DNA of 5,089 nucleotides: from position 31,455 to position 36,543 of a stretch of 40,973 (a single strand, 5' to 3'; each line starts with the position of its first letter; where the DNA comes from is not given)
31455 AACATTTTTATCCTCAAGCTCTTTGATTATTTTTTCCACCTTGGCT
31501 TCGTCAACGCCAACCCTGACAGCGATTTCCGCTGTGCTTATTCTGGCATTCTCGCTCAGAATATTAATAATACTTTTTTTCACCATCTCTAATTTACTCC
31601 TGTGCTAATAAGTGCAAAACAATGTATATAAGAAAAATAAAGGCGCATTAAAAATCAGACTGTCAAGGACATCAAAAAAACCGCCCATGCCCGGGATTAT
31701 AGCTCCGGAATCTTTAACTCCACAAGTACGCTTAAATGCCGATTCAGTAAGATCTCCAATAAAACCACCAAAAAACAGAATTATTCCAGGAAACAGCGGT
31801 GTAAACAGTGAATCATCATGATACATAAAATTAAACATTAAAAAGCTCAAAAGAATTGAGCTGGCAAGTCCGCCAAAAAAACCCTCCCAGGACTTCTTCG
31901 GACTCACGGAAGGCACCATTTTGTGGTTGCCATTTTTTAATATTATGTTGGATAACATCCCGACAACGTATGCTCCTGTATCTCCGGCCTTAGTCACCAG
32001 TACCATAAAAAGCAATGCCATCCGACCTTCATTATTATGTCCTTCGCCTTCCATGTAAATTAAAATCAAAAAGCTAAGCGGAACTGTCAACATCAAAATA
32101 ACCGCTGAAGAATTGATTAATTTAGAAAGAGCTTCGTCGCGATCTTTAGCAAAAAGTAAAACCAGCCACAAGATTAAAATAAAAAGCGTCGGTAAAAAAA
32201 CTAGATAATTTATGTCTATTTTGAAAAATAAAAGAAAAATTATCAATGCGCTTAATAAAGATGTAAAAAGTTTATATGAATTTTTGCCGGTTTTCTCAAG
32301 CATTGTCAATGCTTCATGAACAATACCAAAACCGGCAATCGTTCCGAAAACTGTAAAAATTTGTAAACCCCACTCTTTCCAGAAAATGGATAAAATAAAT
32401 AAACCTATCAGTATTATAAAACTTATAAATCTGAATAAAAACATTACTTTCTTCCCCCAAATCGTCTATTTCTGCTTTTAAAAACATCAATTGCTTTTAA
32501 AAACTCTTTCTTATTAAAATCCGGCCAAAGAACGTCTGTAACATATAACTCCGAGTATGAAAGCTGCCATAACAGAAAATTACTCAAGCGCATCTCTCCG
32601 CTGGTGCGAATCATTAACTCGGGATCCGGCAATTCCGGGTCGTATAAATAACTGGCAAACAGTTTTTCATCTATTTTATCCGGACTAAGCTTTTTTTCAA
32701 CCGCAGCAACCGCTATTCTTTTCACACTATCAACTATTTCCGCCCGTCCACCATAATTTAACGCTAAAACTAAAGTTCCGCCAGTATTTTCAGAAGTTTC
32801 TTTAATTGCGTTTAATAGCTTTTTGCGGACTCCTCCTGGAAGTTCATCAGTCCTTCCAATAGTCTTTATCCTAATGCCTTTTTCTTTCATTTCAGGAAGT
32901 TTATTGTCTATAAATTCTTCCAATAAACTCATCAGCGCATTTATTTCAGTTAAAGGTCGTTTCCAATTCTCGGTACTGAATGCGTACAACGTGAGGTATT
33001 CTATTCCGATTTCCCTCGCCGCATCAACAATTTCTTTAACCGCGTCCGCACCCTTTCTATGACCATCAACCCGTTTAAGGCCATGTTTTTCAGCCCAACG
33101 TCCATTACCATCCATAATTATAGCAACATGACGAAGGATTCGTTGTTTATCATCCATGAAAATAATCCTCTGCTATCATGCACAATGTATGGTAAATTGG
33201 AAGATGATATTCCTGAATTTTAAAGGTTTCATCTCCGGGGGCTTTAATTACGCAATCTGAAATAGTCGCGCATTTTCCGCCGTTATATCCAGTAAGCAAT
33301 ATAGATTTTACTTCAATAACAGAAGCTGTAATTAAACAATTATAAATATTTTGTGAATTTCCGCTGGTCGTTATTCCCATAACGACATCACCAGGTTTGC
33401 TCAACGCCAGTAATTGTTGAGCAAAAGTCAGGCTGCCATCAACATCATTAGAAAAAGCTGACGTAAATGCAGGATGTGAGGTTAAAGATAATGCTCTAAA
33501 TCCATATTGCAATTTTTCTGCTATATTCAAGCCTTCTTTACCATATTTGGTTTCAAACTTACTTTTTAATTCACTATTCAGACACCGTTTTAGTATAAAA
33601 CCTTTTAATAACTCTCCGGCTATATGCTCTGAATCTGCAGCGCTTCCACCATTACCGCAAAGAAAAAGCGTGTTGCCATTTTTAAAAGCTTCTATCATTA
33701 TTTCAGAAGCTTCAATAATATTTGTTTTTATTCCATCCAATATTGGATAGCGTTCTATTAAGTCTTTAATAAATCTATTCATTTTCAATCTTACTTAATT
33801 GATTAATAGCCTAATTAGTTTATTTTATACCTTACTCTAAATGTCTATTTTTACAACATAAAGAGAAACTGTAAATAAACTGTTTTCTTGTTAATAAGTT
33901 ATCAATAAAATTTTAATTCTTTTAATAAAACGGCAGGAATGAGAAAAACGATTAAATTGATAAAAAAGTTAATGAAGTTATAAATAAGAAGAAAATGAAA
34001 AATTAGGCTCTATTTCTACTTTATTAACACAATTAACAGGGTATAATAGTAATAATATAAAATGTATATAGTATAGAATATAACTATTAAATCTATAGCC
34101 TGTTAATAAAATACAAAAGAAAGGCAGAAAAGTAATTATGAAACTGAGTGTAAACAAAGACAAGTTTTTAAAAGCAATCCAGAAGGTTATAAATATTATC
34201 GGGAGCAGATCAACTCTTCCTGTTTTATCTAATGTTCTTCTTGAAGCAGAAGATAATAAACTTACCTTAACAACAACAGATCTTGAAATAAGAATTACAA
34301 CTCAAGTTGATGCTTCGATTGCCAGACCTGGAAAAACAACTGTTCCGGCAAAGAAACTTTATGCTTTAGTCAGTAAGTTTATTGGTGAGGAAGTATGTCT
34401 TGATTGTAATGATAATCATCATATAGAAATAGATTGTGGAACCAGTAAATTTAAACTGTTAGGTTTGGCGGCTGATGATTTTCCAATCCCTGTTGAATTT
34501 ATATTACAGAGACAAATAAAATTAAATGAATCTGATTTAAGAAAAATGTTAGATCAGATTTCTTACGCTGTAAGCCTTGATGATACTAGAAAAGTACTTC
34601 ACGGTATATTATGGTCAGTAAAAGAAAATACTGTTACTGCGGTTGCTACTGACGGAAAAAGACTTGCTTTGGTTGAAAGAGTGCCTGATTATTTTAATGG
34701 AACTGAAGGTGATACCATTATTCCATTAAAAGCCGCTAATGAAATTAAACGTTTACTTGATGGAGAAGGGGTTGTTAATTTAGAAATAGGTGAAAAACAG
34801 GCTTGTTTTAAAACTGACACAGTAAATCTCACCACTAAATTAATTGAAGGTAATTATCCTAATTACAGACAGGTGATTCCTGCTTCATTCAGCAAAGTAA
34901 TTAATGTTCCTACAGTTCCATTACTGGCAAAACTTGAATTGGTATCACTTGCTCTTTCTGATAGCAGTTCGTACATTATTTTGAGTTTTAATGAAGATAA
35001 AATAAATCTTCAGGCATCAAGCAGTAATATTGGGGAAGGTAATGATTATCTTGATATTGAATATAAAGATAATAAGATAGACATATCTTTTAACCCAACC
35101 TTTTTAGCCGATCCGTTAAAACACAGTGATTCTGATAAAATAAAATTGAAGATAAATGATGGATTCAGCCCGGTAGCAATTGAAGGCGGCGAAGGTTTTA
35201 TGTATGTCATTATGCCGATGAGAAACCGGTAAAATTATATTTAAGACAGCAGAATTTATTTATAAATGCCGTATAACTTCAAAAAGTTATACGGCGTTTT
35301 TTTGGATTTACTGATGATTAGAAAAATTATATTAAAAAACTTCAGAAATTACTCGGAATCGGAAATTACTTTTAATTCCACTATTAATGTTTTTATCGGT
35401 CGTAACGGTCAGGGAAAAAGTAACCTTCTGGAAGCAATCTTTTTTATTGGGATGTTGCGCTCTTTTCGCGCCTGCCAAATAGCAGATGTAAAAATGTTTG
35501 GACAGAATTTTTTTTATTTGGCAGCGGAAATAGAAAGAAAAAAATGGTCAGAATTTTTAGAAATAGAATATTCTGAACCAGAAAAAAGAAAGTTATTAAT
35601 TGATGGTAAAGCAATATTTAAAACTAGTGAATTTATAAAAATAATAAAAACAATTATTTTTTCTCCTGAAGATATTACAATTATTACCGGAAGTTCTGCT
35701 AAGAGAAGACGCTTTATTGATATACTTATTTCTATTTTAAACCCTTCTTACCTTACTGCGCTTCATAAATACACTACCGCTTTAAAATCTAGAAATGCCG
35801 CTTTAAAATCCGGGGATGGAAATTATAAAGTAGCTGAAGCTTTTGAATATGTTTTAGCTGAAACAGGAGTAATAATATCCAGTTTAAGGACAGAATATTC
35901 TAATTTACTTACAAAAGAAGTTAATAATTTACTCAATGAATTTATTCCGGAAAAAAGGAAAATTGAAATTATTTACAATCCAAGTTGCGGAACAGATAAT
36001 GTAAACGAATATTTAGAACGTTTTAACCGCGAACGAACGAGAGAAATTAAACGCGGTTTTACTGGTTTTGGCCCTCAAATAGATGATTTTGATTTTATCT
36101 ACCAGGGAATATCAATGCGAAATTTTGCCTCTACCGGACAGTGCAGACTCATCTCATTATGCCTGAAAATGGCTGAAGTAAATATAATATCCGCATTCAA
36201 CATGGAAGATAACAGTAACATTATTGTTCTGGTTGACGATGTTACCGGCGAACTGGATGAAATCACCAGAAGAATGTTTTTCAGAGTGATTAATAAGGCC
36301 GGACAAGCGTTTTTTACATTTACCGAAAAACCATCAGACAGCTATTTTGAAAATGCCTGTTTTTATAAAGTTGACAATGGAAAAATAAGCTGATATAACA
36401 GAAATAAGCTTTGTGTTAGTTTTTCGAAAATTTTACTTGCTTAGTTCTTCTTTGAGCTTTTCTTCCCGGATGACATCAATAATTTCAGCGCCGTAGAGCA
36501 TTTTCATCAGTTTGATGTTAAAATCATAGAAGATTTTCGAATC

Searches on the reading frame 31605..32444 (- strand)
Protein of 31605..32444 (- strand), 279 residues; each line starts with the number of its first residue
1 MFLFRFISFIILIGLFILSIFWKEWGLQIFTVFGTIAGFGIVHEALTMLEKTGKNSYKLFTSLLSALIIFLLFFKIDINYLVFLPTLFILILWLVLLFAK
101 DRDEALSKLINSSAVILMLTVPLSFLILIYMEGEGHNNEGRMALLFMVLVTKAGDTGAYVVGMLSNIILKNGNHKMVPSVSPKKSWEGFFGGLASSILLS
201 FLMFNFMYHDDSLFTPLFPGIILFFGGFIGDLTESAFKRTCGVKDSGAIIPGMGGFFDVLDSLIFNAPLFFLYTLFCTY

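Call 70: search_protein_families(library=pfam, proteins=[window:31605-32444:-], max_evalue=0.0001)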
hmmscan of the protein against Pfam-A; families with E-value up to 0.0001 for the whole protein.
window:31605-32444:- (279 aa): 1 family
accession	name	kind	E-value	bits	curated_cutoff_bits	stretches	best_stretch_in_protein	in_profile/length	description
PF01148.25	CTP_transf_1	-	2.3e-46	159.2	24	1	5-275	3-262/264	Cytidylyltransferase family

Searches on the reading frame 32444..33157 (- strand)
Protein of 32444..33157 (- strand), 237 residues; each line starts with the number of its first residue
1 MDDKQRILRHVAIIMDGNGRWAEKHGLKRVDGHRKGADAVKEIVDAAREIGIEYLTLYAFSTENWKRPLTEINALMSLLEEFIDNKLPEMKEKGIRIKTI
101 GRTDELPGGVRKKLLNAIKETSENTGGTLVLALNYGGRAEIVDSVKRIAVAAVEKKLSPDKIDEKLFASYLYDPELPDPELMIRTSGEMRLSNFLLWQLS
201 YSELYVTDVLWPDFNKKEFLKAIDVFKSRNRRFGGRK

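Call 70: search_protein_families(library=pfam, proteins=[window:32444-33157:-], max_evalue=0.0001)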
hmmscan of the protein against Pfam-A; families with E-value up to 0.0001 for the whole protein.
window:32444-33157:- (237 aa): 1 family
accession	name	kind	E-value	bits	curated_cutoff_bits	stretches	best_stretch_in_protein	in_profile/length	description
PF01255.24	Prenyltransf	-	2.8e-86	289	27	1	14-234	1-219/219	Putative undecaprenyl diphosphate synthase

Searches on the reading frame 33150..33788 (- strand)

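Call 70: search_protein_families(library=pfam, proteins=[window:33150-33788:-], max_evalue=0.0001)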
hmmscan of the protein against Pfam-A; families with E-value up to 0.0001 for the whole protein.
window:33150-33788:- (212 aa): 2 families
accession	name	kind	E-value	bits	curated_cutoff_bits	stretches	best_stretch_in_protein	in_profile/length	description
PF13580.11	SIS_2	-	3.6e-15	56.6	27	1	20-74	17-71/138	SIS domain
PF01380.27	SIS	-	2.1e-05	24.7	25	1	110-189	31-110/131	SIS domain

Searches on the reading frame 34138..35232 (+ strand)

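Call 70: search_protein_families(library=pfam, proteins=[window:34138-35232:+], max_evalue=0.0001)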
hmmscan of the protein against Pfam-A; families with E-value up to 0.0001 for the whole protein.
window:34138-35232:+ (364 aa): 3 families
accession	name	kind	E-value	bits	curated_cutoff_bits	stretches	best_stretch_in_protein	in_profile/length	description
PF00712.24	DNA_pol3_beta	-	4.3e-38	130.6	24.4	1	1-116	1-117/120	DNA polymerase III beta subunit, N-terminal domain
PF02767.21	DNA_pol3_beta_2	-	9.3e-34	116.6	27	1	129-242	2-116/116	DNA polymerase III beta subunit, central domain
PF02768.20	DNA_pol3_beta_3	-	7.9e-22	77.8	27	1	244-362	1-121/121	DNA polymerase III beta subunit, C-terminal domain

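Call 78: search_protein_families(library=padloc, proteins=[window:34138-35232:+], max_evalue=0.00001)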
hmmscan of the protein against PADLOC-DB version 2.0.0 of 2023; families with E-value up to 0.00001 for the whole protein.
window:34138-35232:+ (364 aa): 0 families

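Call 79: search_protein_families(library=ncbifam, proteins=[window:34138-35232:+], max_evalue=1e-8)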
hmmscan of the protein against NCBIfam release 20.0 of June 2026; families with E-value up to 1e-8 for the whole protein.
window:34138-35232:+ (364 aa): 2 families
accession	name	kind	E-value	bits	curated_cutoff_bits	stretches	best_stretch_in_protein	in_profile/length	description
TIGR00663.1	dnan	equivalog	2e-91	306.7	137.65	1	1-362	1-366/367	DNA polymerase III subunit beta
NF004184.0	PRK05643.3-2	equivalog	4.3e-50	170.7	443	1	1-362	1-374/375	DNA polymerase III subunit beta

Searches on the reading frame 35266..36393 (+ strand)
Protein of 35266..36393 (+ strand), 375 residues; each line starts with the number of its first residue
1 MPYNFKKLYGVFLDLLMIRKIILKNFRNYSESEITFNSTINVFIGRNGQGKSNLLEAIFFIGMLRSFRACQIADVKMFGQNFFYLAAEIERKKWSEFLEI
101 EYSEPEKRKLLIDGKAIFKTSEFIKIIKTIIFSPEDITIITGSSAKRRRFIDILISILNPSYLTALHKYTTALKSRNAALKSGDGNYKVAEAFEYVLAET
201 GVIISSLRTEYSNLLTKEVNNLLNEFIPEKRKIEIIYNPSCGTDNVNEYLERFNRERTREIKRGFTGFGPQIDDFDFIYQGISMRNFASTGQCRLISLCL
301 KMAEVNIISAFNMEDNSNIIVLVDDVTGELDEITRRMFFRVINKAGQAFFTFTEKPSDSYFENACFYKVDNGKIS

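Call 70: search_protein_families(library=pfam, proteins=[window:35266-36393:+], max_evalue=0.0001)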
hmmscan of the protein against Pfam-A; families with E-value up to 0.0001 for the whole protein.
window:35266-36393:+ (375 aa): 4 families
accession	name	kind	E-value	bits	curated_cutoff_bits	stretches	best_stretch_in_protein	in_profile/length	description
PF02463.25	SMC_N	-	7.9e-19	68.4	40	1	17-348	1-189/220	RecF/RecN/SMC N terminal domain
PF13175.12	AAA_15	-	5.2e-11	43.2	32.1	1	17-186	1-92/374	AAA ATPase domain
PF13476.12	AAA_23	-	7.1e-09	37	27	1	20-142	1-116/201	AAA domain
PF13304.12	AAA_21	-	4.1e-05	24.2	27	0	40-61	1-22/304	AAA domain, putative AbiEii toxin, Type IV TA system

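Call 78: search_protein_families(library=padloc, proteins=[window:35266-36393:+], max_evalue=0.00001)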
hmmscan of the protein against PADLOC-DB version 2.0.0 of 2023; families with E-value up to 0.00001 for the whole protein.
window:35266-36393:+ (375 aa): 60 families (the best 25 are shown)
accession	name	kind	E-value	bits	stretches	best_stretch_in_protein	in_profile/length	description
PDLC04135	mad3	-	6e-27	93.1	1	18-345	2-311/374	mads_3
PDLC02979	AriA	-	5.6e-13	47.4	1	17-160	1-132/373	-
PDLC00278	PtuA1|PtuA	-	6.7e-13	46.7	1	17-59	2-44/436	AAA ATPase domain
PDLC00069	GajA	-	2.2e-12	44.2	1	17-75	2-60/687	AAA ATPase domain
PDLC02913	ATPase_I-A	-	6.2e-11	40.1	1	16-59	52-95/508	-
PDLC00310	PtuA1|PtuA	-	1.2e-10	39.1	1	17-59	2-44/443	AAA ATPase domain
PDLC00072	GajA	-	1.4e-10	38.2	1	17-60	2-45/709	AAA ATPase domain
PDLC00102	GajA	-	1.6e-10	38.1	1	16-59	1-44/532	AAA ATPase domain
PDLC04213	HEC-02A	-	1.7e-10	39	1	17-66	1-51/337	-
PDLC00298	PtuA1|PtuA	-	1.7e-10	38.6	1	17-59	2-44/423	AAA ATPase domain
PDLC00299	PtuA1|PtuA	-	1.7e-10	38.5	1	16-59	53-96/535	AAA ATPase domain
PDLC00267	PtuA1|PtuA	-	2.5e-10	38.1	1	18-59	3-44/438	AAA ATPase domain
PDLC04392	PDC-M07A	-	5.9e-10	36.8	1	17-64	1-47/432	-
PDLC00271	PtuA1|PtuA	-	8.8e-10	36.7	1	18-61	3-46/421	AAA ATPase domain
PDLC00293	PtuA1|PtuA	-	1.7e-09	35.2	1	18-70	3-52/527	AAA ATPase domain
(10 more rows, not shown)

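Call 79: search_protein_families(library=ncbifam, proteins=[window:35266-36393:+], max_evalue=1e-8)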
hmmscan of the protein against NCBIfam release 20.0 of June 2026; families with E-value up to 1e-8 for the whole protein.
window:35266-36393:+ (375 aa): 6 families
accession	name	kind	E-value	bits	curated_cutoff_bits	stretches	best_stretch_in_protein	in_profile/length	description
TIGR00611.2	recf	equivalog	8.5e-92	307.9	172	1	18-352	1-338/339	DNA replication/repair protein RecF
NF010680.0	PRK14079.1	equivalog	6.5e-53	180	386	1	22-358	7-331/349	recombination protein F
NF003034.1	PRK03918.1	equivalog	2.3e-12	45.8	700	1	17-63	2-47/878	DNA double-strand break repair ATPase Rad50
NF041034.1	Rad50_Sulf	equivalog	9.9e-11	40.2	1000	1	17-68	2-53/872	DNA double-strand break repair ATPase Rad50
NF041760.1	PtuA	equivalog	4.6e-10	39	500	1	16-58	50-92/524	retron Ec78 anti-phage system effector ATPase PtuA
NF002244.0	PRK01156.1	equivalog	1.7e-09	36.4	847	1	17-80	2-64/895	DNA double-strand break repair ATPase Rad50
